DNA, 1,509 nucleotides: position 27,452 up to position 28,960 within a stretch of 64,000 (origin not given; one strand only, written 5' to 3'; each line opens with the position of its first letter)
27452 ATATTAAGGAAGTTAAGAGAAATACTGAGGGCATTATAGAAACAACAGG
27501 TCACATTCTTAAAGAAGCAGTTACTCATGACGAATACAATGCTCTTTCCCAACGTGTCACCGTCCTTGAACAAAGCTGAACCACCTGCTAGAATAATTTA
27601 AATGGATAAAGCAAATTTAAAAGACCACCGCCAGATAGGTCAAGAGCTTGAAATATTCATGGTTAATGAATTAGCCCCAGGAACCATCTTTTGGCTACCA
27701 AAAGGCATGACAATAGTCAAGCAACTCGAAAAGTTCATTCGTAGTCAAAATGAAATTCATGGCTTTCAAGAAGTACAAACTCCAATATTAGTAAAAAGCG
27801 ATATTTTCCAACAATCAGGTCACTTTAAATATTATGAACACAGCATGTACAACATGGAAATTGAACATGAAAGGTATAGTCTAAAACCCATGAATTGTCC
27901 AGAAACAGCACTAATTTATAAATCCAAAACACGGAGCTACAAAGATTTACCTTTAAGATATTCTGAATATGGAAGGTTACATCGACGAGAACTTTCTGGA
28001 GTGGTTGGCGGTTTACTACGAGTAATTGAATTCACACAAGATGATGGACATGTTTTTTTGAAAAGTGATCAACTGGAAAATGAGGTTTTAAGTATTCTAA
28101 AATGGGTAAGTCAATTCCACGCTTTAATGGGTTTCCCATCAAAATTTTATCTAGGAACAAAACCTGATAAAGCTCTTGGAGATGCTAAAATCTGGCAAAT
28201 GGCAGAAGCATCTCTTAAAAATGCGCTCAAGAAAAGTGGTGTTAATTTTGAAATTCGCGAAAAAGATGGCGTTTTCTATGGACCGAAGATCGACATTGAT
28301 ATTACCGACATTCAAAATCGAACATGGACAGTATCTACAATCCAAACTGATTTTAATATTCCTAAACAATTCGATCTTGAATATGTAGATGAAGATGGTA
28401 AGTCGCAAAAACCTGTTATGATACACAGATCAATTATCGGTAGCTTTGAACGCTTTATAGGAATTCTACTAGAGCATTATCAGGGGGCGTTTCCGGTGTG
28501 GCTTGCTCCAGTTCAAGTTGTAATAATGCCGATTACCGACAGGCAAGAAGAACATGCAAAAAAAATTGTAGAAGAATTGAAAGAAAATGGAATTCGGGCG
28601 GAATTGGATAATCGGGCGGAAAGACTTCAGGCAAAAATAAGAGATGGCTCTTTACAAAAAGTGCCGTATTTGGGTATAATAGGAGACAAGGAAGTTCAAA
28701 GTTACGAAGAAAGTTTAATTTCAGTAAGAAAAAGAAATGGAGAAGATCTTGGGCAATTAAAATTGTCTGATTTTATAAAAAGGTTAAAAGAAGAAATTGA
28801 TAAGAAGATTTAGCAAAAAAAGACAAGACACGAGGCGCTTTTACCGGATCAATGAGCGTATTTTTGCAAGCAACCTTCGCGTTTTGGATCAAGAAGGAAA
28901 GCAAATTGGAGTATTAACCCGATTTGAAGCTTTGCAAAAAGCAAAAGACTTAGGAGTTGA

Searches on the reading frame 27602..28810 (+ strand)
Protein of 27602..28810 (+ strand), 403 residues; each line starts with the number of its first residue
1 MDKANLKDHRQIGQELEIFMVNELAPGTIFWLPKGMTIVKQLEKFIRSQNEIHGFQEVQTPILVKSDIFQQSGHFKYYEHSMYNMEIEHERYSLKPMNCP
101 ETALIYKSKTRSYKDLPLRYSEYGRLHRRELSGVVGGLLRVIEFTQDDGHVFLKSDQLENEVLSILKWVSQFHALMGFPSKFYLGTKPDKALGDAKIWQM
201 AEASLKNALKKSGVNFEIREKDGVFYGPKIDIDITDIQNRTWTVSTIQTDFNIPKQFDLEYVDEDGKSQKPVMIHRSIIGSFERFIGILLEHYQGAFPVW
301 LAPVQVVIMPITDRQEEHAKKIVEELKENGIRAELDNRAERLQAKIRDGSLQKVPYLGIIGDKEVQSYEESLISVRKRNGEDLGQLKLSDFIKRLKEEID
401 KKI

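Call 77: search_protein_families(library=pfam, proteins=[window:27602-28810:+], max_evalue=0.00001)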
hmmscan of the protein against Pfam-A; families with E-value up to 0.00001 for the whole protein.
window:27602-28810:+ (403 aa): 2 families
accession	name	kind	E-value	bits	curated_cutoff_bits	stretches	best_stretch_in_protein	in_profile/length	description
PF00587.30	tRNA-synt_2b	-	4.4e-40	138.1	29.3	1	83-293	1-179/179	tRNA synthetase class II core domain (G, H, P, S and T)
PF03129.25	HGTP_anticodon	-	1.1e-20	74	21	1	305-397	1-93/94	Anticodon binding domain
